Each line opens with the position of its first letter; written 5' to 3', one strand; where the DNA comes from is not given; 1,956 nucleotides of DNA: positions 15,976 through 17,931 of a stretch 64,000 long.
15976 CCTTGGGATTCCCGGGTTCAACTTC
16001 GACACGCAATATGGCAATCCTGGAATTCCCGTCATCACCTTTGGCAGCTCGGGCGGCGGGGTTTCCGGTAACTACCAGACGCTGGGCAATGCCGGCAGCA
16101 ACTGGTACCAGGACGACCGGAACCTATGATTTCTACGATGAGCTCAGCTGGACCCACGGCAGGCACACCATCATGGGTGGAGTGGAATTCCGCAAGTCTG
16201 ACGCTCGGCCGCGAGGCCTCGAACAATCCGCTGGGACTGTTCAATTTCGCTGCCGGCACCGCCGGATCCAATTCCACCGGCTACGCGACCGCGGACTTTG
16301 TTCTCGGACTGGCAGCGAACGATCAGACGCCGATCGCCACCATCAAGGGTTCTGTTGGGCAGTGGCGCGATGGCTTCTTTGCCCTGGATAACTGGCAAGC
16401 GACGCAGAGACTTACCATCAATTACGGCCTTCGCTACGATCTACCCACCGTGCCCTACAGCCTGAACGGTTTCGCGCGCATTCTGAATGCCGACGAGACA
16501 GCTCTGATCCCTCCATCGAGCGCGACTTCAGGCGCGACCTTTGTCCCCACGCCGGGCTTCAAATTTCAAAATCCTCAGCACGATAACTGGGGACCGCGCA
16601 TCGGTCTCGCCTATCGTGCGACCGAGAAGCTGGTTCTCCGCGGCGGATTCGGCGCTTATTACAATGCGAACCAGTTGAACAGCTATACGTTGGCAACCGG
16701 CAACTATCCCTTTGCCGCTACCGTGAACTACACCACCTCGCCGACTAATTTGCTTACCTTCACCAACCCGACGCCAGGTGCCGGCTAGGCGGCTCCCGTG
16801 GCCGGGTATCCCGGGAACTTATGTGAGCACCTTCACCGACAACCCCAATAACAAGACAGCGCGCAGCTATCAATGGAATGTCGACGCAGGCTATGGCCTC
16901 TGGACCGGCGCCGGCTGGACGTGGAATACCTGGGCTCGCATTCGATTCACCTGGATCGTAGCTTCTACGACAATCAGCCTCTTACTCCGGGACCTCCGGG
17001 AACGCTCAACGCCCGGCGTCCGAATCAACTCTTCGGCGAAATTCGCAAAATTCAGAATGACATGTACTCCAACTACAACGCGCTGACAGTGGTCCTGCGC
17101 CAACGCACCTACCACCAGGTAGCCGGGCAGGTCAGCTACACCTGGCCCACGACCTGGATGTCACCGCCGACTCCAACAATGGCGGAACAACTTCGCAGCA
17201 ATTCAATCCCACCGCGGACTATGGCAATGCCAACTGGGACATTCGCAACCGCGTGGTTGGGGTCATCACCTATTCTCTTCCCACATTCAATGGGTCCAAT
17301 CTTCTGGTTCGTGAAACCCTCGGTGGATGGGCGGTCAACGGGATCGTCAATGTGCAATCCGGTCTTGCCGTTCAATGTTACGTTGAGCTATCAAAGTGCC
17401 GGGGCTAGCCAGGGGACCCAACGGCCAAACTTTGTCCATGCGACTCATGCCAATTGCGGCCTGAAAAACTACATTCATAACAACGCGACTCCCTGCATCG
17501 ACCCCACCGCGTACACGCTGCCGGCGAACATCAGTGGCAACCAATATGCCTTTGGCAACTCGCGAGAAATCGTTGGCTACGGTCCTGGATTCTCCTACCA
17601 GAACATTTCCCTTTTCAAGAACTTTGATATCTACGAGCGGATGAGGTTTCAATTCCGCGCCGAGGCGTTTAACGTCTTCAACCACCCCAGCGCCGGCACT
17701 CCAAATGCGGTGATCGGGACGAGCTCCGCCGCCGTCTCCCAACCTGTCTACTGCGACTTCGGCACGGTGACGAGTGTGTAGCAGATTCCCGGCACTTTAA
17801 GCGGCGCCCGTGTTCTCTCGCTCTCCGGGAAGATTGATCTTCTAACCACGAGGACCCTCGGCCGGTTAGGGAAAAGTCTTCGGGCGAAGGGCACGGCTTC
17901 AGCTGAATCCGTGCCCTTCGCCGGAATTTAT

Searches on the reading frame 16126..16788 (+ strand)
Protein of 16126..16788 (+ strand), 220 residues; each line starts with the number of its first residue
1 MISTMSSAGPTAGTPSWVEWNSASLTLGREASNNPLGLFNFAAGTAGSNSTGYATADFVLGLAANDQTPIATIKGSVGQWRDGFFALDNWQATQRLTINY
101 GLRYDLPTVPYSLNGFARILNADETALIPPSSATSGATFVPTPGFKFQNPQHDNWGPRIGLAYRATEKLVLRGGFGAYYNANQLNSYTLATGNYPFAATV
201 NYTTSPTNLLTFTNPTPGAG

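Call 88: search_protein_families(library=pfam, proteins=[window:16126-16788:+], max_evalue=0.00001)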
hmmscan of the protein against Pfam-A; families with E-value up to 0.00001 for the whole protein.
window:16126-16788:+ (220 aa): 2 families
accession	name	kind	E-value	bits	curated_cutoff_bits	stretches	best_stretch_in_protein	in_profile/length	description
PF25183.1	OMP_b-brl_4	-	1.2e-39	136.8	30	1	30-217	315-503/838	Outer membrane beta barrel domain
PF00593.30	TonB_dep_Rec_b-barrel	-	1.2e-08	35.7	27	1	37-197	121-254/436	TonB dependent receptor-like, beta-barrel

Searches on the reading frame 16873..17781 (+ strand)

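Call 88: search_protein_families(library=pfam, proteins=[window:16873-17781:+], max_evalue=0.00001)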
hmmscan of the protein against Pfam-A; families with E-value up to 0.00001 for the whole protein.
window:16873-17781:+ (302 aa): 1 family
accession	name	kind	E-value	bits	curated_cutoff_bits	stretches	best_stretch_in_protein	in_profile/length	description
PF25183.1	OMP_b-brl_4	-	3.4e-42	145.3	30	2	166-301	712-829/838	Outer membrane beta barrel domain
